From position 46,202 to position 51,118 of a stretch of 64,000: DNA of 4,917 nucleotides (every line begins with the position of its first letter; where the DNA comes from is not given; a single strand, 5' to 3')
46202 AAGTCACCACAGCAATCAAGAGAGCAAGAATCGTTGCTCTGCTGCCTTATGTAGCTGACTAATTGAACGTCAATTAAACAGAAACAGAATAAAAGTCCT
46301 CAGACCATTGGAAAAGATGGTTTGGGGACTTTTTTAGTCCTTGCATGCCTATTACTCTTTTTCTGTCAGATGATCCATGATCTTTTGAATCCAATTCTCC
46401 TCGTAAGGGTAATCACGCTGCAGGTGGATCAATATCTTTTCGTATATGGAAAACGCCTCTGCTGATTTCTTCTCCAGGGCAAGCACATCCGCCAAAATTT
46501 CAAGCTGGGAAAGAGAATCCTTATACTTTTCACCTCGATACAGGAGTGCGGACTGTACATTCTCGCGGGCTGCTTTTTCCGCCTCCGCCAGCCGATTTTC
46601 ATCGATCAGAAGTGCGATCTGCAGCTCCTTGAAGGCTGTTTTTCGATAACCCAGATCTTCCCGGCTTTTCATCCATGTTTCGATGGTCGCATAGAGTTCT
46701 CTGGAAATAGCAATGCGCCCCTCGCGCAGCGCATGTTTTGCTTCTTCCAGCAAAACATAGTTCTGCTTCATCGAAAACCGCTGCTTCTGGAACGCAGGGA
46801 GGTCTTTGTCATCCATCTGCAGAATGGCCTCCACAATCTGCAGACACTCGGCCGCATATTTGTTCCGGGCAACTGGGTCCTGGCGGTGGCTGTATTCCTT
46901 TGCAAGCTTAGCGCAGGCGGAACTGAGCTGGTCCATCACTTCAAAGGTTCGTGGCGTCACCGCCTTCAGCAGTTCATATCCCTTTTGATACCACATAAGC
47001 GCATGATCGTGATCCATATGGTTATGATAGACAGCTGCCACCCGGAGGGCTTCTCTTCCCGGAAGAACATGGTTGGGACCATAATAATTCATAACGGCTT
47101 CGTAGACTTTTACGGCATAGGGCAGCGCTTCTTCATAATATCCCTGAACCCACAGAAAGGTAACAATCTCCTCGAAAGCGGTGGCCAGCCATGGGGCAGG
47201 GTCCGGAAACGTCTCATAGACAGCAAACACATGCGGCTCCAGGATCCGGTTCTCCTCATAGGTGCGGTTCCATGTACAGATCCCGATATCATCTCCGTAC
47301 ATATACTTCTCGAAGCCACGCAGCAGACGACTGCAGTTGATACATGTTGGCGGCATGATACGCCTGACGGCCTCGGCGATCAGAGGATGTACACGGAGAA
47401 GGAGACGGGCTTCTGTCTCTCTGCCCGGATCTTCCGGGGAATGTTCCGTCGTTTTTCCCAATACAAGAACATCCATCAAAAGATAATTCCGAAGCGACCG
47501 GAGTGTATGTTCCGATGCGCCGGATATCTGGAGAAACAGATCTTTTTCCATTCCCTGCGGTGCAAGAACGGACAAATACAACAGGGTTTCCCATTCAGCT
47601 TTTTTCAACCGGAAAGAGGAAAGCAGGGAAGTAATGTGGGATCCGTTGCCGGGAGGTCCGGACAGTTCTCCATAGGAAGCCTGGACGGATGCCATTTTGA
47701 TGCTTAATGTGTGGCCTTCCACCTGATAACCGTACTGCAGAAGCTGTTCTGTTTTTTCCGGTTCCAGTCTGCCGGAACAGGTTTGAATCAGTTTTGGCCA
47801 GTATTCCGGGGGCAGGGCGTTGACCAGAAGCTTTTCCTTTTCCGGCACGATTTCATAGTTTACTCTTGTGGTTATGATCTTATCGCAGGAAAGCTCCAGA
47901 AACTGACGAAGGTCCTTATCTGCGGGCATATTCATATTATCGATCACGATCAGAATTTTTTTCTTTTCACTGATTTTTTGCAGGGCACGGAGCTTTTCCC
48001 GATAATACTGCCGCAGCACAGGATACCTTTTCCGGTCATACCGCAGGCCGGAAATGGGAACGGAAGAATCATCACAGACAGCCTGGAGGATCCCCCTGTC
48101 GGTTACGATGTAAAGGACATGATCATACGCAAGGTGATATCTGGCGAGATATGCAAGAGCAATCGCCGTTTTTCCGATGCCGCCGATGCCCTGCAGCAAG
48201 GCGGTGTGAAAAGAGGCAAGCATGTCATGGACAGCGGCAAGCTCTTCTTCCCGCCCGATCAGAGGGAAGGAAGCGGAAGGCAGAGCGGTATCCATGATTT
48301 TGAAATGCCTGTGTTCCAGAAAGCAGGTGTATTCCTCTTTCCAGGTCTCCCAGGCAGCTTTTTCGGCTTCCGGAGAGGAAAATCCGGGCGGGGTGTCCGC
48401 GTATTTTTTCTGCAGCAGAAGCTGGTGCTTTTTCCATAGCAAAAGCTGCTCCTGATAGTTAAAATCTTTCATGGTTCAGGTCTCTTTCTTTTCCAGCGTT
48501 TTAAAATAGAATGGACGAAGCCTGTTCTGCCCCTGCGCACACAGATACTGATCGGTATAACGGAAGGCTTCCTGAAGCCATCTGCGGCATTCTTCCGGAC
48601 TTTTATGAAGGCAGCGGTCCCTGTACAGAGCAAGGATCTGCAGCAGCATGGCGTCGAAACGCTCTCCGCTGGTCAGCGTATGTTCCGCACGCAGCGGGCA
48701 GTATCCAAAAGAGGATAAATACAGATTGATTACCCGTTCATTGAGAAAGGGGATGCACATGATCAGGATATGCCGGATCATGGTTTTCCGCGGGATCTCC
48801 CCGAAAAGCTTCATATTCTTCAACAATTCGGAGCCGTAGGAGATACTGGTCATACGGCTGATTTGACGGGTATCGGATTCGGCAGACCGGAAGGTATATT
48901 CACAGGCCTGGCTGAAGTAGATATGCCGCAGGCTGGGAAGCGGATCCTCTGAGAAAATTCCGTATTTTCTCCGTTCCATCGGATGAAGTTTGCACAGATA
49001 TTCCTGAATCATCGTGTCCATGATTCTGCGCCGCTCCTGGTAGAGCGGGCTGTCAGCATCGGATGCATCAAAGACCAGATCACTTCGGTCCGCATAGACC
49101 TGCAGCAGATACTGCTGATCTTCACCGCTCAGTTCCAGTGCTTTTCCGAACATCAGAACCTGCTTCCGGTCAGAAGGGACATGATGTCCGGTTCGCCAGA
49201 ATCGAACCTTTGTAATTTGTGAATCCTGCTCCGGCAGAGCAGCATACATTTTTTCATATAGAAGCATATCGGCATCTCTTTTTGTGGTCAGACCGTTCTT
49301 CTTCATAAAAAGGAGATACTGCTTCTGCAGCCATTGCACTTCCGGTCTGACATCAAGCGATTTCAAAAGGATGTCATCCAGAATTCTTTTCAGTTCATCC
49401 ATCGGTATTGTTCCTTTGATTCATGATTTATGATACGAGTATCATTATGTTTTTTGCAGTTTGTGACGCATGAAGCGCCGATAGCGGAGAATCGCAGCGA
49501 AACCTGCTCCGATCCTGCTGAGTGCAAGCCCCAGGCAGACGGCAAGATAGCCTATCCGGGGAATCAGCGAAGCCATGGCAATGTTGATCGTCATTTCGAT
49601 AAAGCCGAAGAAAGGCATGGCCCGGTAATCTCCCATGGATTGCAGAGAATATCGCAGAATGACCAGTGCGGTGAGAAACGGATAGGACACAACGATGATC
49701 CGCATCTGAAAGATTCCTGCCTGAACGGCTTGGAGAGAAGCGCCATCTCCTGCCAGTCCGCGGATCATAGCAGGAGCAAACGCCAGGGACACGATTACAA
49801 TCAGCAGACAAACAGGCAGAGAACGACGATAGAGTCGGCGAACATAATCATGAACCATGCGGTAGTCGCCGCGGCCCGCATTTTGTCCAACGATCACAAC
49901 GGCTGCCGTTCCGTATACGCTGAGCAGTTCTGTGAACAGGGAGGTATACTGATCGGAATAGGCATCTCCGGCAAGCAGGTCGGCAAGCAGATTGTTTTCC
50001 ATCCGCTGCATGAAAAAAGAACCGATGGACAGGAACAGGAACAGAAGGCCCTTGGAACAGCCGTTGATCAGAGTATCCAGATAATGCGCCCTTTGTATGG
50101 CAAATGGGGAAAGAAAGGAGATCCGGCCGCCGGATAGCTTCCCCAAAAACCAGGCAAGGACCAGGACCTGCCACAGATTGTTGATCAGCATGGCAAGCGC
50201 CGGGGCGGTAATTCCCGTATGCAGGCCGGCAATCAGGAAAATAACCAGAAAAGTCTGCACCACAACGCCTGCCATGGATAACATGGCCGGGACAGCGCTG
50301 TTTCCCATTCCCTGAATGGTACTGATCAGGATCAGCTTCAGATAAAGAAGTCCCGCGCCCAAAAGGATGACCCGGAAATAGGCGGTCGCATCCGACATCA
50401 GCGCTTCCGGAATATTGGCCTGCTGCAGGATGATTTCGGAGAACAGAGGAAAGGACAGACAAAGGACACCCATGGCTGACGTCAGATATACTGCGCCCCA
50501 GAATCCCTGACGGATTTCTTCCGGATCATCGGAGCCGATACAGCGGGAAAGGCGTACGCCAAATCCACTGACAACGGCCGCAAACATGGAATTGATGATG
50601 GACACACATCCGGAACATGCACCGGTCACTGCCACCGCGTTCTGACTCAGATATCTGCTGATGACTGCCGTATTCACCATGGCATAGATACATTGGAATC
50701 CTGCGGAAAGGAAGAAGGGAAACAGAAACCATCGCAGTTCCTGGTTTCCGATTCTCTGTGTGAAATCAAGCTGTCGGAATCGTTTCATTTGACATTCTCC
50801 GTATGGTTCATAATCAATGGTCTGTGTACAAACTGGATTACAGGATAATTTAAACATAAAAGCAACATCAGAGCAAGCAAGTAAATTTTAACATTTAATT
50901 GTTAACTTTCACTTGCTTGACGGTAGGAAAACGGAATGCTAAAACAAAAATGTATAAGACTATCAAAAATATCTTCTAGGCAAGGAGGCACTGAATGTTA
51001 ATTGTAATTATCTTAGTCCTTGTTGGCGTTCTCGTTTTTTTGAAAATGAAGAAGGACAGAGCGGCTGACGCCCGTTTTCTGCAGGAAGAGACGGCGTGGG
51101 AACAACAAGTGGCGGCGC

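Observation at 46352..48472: Effector-less NB-ARC/STAND NTPase with a TPR array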

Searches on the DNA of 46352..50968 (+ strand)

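Call 75: search_dna_similar(query=window:46352-50968:+, collection=plasmids, mode=near, max_rows=10)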
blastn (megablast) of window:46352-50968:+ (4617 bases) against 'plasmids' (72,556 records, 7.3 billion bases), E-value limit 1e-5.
No match.
